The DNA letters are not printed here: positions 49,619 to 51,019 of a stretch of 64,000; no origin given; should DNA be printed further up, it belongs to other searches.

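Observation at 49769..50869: Soluble Ser/Thr kinase fused to a BRCT-like domain, divergent from the ECF sigma operon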

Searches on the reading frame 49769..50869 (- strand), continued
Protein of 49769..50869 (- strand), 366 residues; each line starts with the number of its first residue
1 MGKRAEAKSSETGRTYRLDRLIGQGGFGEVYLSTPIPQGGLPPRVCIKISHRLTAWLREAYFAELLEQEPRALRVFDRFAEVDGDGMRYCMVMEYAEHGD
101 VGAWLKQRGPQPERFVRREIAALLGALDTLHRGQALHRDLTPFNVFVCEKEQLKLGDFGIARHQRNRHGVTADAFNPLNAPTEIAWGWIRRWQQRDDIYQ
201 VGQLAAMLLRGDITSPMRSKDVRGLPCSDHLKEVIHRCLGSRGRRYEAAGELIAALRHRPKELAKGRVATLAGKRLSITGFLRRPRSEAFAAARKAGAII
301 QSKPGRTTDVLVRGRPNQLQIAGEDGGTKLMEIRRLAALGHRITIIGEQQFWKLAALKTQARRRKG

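Call 10: find_related_loci(query=A1, collection=genome_contigs, flank=8000)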
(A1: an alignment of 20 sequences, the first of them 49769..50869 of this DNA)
Query A1 (366 aa) in genome_contigs; peptide patterns used: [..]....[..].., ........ (x = any residue, [..] = any of these).
321 stretches matched a pattern; 225 encode a relative of the query (tblastn E <= 1e-3); the best 80 are kept; 80 distinct loci.
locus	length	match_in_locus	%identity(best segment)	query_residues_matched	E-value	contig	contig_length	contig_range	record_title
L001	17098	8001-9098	96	1-366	0e+0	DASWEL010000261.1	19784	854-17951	MAG TPA_asm: Gemmatimonadales bacterium isolate SMAG_U2761 k141_2144741, whole genome shotgun sequence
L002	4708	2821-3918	96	1-366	0e+0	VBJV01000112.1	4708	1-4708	MAG: Chloroflexi bacterium isolate CF_165 14_1009_16_40cm_scaffold_71699, whole genome shotgun sequence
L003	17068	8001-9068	94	1-356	0e+0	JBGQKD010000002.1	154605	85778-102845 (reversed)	MAG: Gemmatimonadota bacterium isolate OBJ2_061818_050_7 k141_3828018_length_154605_cov_16.3237, whole genome shotgun se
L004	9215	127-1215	91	1-363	0e+0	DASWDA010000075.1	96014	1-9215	MAG TPA_asm: Gemmatimonadales bacterium isolate SMAG_U2723 k141_1083290, whole genome shotgun sequence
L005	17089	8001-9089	91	1-363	0e+0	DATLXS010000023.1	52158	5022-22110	MAG TPA_asm: Gemmatimonadales bacterium isolate SMAG_U13252 k141_3205925, whole genome shotgun sequence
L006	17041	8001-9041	90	9-355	0e+0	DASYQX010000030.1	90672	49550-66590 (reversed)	MAG TPA_asm: Gemmatimonadales bacterium isolate SMAG_U4496 k141_1279881, whole genome shotgun sequence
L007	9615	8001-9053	88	5-355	0e+0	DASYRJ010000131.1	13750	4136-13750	MAG TPA_asm: Gemmatimonadales bacterium isolate SMAG_U4508 k141_790342, whole genome shotgun sequence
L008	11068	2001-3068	88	1-356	0e+0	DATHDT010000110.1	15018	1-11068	MAG TPA_asm: Gemmatimonadales bacterium isolate SMAG_U12401 k141_77141, whole genome shotgun sequence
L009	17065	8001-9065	90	1-355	0e+0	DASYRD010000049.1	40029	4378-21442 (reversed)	MAG TPA_asm: Gemmatimonadales bacterium isolate SMAG_U4502 k141_1073318, whole genome shotgun sequence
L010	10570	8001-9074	87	8-365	0e+0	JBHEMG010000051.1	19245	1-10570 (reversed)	MAG: Gemmatimonadales bacterium isolate S2_bin.9.orig S2_k141_2980994, whole genome shotgun sequence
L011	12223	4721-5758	79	9-354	0e+0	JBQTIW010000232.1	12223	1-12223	MAG: Gemmatimonadaceae bacterium isolate SAR104 c_000000452863, whole genome shotgun sequence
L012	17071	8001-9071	78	7-363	0e+0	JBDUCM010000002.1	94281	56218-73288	MAG: bacterium isolate cluster4_bin.47 NODE_116_length_94281_cov_9.762114, whole genome shotgun sequence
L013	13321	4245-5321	78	7-365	0e+0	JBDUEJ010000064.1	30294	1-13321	MAG: bacterium isolate cluster4_bin.92 NODE_2029_length_30294_cov_36.176329, whole genome shotgun sequence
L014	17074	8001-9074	75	7-364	0e+0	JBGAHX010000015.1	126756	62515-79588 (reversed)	MAG: Gemmatimonadaceae bacterium isolate MAG_MBR_H125.88 MBRH125-88_opera_contig_769, whole genome shotgun sequence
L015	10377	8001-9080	74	7-366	0e+0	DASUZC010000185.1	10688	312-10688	MAG TPA_asm: Gemmatimonadaceae bacterium isolate SMAG_U1912 k141_1716633, whole genome shotgun sequence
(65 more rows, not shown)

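Call 14: find_encoding_contigs(protein=P0036, flank=8000, max_places=2)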
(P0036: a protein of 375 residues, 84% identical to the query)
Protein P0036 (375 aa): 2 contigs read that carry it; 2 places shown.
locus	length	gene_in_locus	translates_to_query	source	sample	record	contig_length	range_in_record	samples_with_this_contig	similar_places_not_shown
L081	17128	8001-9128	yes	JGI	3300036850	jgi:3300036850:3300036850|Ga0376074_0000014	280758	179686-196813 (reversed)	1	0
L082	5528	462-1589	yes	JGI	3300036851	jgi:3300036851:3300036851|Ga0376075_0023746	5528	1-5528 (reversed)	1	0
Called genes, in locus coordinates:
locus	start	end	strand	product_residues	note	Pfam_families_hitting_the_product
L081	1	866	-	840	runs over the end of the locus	PF00930:DPPIV_N (faint), PF10647:Gmad1 (faint), PF25174:Beta-prop_THOC3 (faint), PF26549:Tricorn_N, PF26550:Tricorn_2nd (faint), PF07676:PD40 (weak), PF26549:Tricorn_N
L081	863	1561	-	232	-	PF01144:CoA_trans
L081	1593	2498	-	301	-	PF01144:CoA_trans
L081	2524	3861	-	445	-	PF00202:Aminotran_3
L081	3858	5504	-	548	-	PF00171:Aldedh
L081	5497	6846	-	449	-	PF00202:Aminotran_3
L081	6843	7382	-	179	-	PF05163:DinB, PF04978:MST (weak), PF12867:DinB_2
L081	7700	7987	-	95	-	-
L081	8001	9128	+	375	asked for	PF00069:Pkinase, PF07714:PK_Tyr_Ser-Thr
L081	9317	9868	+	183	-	PF05685:Uma2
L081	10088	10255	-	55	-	-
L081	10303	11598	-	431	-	-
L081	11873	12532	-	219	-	PF13490:zf-HC2 (weak)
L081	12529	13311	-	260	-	PF08281:Sigma70_r4_2 (weak)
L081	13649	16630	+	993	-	PF13620:CarboxypepD_reg, PF13715:CarbopepD_reg_2, PF07715:Plug, PF00593:TonB_dep_Rec_b-barrel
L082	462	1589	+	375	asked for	PF00069:Pkinase, PF07714:PK_Tyr_Ser-Thr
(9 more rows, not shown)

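Call 15: find_encoding_contigs(protein=P0046, flank=8000, max_places=2)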
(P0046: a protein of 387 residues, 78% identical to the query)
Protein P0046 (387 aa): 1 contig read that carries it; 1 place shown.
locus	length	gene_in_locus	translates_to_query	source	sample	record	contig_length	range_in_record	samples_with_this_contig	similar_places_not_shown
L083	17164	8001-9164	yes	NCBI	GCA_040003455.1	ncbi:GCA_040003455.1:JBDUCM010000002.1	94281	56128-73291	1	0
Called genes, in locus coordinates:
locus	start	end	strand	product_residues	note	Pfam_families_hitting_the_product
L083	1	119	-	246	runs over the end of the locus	PF00702:Hydrolase, PF13419:HAD_2, PF13242:Hydrolase_like (weak)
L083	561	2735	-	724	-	PF02368:Big_2 (faint), PF02369:Big_1 (faint), PF13229:Beta_helix (weak)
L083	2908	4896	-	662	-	PF13229:Beta_helix (weak)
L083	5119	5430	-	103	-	PF01985:CRS1_YhbY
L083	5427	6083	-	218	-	PF01551:Peptidase_M23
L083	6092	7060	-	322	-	PF08240:ADH_N, PF00107:ADH_zinc_N, PF13602:ADH_zinc_N_2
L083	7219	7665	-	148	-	-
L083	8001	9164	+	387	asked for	PF00069:Pkinase, PF07714:PK_Tyr_Ser-Thr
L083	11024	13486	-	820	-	PF00069:Pkinase, PF01636:APH (faint), PF07714:PK_Tyr_Ser-Thr, PF13432:TPR_16 (faint), PF13428:TPR_14 (faint), PF07719:TPR_2 (faint), PF00515:TPR_1 (faint), PF13181:TPR_8 (faint), +3 more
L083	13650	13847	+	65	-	-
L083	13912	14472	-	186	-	PF14595:Thioredoxin_9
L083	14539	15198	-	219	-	PF01464:SLT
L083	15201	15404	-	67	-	PF03994:DUF350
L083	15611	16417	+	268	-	PF00941:FAD_binding_5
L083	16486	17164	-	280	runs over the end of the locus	PF13557:Phenol_MetA_deg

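Call 16: find_encoding_contigs(protein=P0097, flank=8000, max_places=2)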
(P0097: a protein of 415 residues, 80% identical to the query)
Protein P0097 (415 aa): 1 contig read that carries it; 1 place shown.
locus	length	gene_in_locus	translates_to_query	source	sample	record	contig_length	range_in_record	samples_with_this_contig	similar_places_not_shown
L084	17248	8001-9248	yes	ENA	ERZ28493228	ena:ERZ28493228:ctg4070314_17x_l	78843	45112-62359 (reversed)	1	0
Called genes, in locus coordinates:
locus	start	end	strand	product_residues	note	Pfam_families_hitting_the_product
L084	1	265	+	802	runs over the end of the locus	PF02463:SMC_N (faint), PF13555:AAA_29 (faint), PF20703:nSTAND1 (faint), PF00684:DnaJ_CXXCXGXG (faint), PF00005:ABC_tran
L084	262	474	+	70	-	-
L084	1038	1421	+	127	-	PF00903:Glyoxalase, PF12681:Glyoxalase_2 (weak), PF18029:Glyoxalase_6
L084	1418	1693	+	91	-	PF09932:DUF2164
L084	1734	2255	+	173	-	PF00583:Acetyltransf_1, PF13673:Acetyltransf_10 (weak), PF13508:Acetyltransf_7, PF08445:FR47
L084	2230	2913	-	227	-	PF00160:Pro_isomerase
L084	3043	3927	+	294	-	PF02369:Big_1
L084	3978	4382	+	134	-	-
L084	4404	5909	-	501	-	PF13857:Ank_5 (faint), PF00023:Ank (faint), PF13606:Ank_3 (faint), PF12796:Ank_2 (weak), PF13637:Ank_4 (weak)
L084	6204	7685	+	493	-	PF07719:TPR_2 (faint), PF13428:TPR_14 (faint), PF00515:TPR_1 (faint), PF13181:TPR_8 (faint), PF13414:TPR_11 (faint), PF13424:TPR_12 (faint), PF13431:TPR_17 (faint), PF13432:TPR_16 (weak), +2 more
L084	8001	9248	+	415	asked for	PF00069:Pkinase, PF07714:PK_Tyr_Ser-Thr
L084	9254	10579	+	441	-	PF00884:Sulfatase, PF01663:Phosphodiest, PF16347:SGSH_C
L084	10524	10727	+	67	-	PF16347:SGSH_C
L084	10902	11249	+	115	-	-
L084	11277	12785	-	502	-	PF01565:FAD_binding_4, PF08031:BBE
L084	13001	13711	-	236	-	PF01904:DUF72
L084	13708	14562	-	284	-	PF02735:Ku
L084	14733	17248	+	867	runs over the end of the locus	PF13298:LigD_N, PF01068:DNA_ligase_A_M, PF09414:RNA_ligase (weak), PF04679:DNA_ligase_A_C, PF21686:LigD_Prim-Pol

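Call 17: search_protein_representatives(protein=window:49769-50869:-)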
Query: 366 residues. Proteins with E-value up to 0.001 (for the whole library): 147168; up to 1e-10: 2699; up to 1e-30: 164. The best 150 are listed.
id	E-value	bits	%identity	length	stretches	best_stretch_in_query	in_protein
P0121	2.5e-132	457.9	71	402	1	7-298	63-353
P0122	1.2e-119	416.2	94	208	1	1-191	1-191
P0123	1.5e-119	415.9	90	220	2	137-262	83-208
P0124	6.4e-110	384.2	77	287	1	30-242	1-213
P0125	2.4e-109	382.3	53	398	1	9-358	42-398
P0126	8.0e-99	347.7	75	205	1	93-297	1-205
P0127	9.8e-95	334.2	78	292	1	93-278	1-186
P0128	4.2e-88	312.4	55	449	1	6-340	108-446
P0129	7.0e-88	311.7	55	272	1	89-356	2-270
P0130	9.5e-81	288.2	46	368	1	9-354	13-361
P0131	1.4e-77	277.8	46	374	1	9-356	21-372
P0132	2.3e-77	277.1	70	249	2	6-166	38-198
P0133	1.7e-75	270.9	52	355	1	7-269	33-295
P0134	1.8e-74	267.5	66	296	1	122-319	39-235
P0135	1.6e-71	257.8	44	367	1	8-355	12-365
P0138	6.6e-69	249.3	41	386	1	6-363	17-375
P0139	8.4e-69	248.9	42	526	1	3-354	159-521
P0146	4.1e-67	243.3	42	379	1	7-357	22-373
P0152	1.2e-64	235.2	38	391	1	15-353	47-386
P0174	6.3e-54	200.0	37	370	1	6-355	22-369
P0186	9.7e-51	189.5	35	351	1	8-354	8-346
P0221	1.9e-42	162.2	34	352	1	9-356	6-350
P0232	9.0e-41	156.7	33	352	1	8-358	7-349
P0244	6.1e-38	147.4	33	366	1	7-351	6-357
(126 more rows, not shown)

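Call 19: list_cluster_members(proteins=[P0130, P0135, P0138, P0139, P0152, P0174, P0186, P0221, P0232, P0244])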
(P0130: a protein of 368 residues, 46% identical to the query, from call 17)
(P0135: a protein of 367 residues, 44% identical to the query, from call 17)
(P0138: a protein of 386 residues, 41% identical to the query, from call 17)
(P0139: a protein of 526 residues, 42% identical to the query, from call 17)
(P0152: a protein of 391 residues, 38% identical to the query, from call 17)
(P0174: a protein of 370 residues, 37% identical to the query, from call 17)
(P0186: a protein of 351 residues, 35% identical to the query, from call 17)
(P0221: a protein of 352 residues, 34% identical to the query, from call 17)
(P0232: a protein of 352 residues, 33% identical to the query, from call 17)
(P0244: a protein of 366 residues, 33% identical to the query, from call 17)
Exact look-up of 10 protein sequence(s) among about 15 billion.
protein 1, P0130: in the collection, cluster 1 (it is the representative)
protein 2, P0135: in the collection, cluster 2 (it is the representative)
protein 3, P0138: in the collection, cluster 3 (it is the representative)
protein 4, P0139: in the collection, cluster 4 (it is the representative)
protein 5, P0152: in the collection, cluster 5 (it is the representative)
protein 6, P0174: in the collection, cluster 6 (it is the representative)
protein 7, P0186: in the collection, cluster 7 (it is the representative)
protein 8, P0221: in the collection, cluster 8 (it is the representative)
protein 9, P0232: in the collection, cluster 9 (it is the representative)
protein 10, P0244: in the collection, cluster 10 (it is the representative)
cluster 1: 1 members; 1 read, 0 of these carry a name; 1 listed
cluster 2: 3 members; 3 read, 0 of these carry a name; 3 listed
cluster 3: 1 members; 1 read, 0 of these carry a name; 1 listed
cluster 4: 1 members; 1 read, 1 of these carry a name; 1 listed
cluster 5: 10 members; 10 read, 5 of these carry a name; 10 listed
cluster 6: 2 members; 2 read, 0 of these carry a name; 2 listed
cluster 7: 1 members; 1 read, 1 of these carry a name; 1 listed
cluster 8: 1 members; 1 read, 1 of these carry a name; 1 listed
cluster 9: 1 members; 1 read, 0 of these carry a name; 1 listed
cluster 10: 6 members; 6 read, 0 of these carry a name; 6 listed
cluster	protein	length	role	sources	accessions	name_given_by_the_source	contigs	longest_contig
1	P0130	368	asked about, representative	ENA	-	-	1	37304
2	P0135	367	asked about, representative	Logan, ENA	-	-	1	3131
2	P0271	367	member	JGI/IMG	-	-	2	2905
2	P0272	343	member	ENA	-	-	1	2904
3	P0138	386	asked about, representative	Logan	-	-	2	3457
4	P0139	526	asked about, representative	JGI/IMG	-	hypothetical protein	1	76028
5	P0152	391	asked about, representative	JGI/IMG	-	serine/threonine protein kinase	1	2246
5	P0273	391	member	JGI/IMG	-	serine/threonine protein kinase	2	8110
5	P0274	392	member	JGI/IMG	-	serine/threonine protein kinase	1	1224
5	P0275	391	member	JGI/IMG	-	serine/threonine protein kinase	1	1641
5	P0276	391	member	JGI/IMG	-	serine/threonine protein kinase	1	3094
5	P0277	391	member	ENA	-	-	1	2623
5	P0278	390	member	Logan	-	-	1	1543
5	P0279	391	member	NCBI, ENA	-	-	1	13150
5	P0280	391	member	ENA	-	-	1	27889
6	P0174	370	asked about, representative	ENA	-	-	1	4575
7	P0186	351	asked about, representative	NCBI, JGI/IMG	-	serine/threonine protein kinase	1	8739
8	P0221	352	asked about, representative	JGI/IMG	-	serine/threonine protein kinase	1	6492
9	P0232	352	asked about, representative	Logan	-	-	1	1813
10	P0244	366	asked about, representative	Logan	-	-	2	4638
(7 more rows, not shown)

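Call 27: predict_structure(alignment_id=A2)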
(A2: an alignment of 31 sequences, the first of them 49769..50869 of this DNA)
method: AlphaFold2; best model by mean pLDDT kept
length: 366 residues; sequences in the alignment: 31
mean_pLDDT: 94.3   pTM: 0.90
mean pLDDT of the five models: 94.3, 93.4, 93.4, 92.2, 91.4
residues with pLDDT >= 90: 323; 70-90: 38; 50-70: 2; < 50: 3
segments of 3 or more residues with pLDDT < 50: 1-3
pLDDT, mean of each block of 10 residues (from residue 1): 76 96 92 93 97 95 96 97 91 97 98 98 98 97 97 96 93 95 97 98 98 96 96 97 96 94 91 97 96 97 97 92 88 92 96 87 73
secondary structure, 60 per line:
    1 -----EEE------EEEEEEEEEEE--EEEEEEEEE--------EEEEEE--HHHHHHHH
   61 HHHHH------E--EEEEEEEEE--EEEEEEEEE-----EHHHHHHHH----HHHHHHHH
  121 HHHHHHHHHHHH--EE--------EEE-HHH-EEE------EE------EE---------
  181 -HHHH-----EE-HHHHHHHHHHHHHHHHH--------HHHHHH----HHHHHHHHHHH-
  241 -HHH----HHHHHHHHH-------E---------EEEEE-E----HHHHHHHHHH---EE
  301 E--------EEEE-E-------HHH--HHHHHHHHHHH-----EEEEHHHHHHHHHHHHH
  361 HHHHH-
elements in order: E6-8 E15-25 E28-36 E45-50 H53-65 E75-83 E86-94 H101-108 H113-132 E145-147 E153-155 H182-185 H194-210 H219-224 H229-239 H249-257 E275-279 H286-295 E299-301 E310-313 H328-338 E344-347 H348-365

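Call 33: find_encoding_contigs(protein=P0139, flank=8000, max_places=2)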
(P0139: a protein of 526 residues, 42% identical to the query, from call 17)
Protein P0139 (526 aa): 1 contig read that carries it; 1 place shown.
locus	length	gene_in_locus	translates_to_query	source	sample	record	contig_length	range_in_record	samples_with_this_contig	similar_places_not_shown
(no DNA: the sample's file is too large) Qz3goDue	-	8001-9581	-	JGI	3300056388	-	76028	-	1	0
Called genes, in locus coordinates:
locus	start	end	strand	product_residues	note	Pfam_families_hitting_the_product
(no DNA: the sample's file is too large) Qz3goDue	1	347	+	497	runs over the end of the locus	PF13328:HD_4, PF01966:HD (weak), PF22187:DUF6946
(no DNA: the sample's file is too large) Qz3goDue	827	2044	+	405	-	PF19888:DUF6361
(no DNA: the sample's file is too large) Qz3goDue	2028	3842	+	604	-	-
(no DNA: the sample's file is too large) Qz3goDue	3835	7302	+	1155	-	PF00271:Helicase_C (weak)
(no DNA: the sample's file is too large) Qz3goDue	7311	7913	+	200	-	-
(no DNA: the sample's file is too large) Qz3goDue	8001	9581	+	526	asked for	PF22552:TY-Chap3, PF00069:Pkinase, PF07714:PK_Tyr_Ser-Thr, PF06293:Kdo (weak)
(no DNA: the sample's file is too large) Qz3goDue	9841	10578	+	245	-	PF00194:Carb_anhydrase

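Call 34: find_encoding_contigs(protein=P0130, flank=8000, max_places=2)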
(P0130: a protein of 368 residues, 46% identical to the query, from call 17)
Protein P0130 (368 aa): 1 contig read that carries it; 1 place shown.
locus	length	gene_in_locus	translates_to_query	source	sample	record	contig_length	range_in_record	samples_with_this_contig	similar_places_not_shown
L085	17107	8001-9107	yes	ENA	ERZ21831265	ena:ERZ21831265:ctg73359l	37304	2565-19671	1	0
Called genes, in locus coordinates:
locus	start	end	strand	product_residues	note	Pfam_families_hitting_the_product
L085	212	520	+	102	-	-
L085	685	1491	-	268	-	PF13276:HTH_21, PF00665:rve, PF13683:rve_3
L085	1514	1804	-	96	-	PF01527:HTH_Tnp_1 (weak)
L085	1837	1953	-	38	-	-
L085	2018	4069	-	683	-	PF00176:SNF2-rel_dom, PF04851:ResIII, PF00271:Helicase_C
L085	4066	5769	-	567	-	PF13091:PLDc_2 (faint), PF09565:RE_NgoFVII (faint)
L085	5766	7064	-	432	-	-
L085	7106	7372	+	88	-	-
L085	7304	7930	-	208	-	-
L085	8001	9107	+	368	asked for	PF00069:Pkinase, PF07714:PK_Tyr_Ser-Thr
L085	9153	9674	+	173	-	-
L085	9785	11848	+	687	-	-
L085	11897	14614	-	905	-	-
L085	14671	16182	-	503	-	-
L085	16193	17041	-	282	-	-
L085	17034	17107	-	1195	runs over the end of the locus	PF01935:DUF87 (weak), PF10412:TrwB_AAD_bind (faint)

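Call 35: find_encoding_contigs(protein=P0280, flank=8000, max_places=2)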
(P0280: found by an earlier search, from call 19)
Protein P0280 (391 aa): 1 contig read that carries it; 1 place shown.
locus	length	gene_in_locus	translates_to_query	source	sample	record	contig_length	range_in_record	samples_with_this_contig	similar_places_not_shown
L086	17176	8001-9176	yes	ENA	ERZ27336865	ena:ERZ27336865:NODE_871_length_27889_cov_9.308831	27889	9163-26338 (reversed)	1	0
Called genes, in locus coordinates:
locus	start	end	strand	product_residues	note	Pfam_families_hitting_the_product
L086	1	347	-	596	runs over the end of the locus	-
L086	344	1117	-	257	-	PF00005:ABC_tran, PF13304:AAA_21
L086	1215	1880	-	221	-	PF00484:Pro_CA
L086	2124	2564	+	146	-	PF00072:Response_reg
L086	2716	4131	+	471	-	PF00144:Beta-lactamase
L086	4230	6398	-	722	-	PF07504:FTP (weak), PF02128:Peptidase_M36, PF02225:PA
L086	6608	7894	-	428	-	PF07075:NamZ_N, PF20732:NamZ_C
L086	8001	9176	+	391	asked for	PF00069:Pkinase, PF07714:PK_Tyr_Ser-Thr, PF06293:Kdo (weak)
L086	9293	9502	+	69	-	-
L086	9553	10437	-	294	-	PF11604:CusF_Ec, PF00578:AhpC-TSA (faint), PF08534:Redoxin (weak), PF02630:SCO1-SenC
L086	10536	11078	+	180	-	PF06525:SoxE (faint), PF13473:Cupredoxin_1 (weak), PF00127:Copper-bind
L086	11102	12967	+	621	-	PF18764:nos_propeller, PF13473:Cupredoxin_1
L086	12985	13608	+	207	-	-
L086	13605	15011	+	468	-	PF13229:Beta_helix, PF05048:NosD, PF13229:Beta_helix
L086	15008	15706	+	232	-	PF00005:ABC_tran, PF00448:SRP54 (weak), PF13304:AAA_21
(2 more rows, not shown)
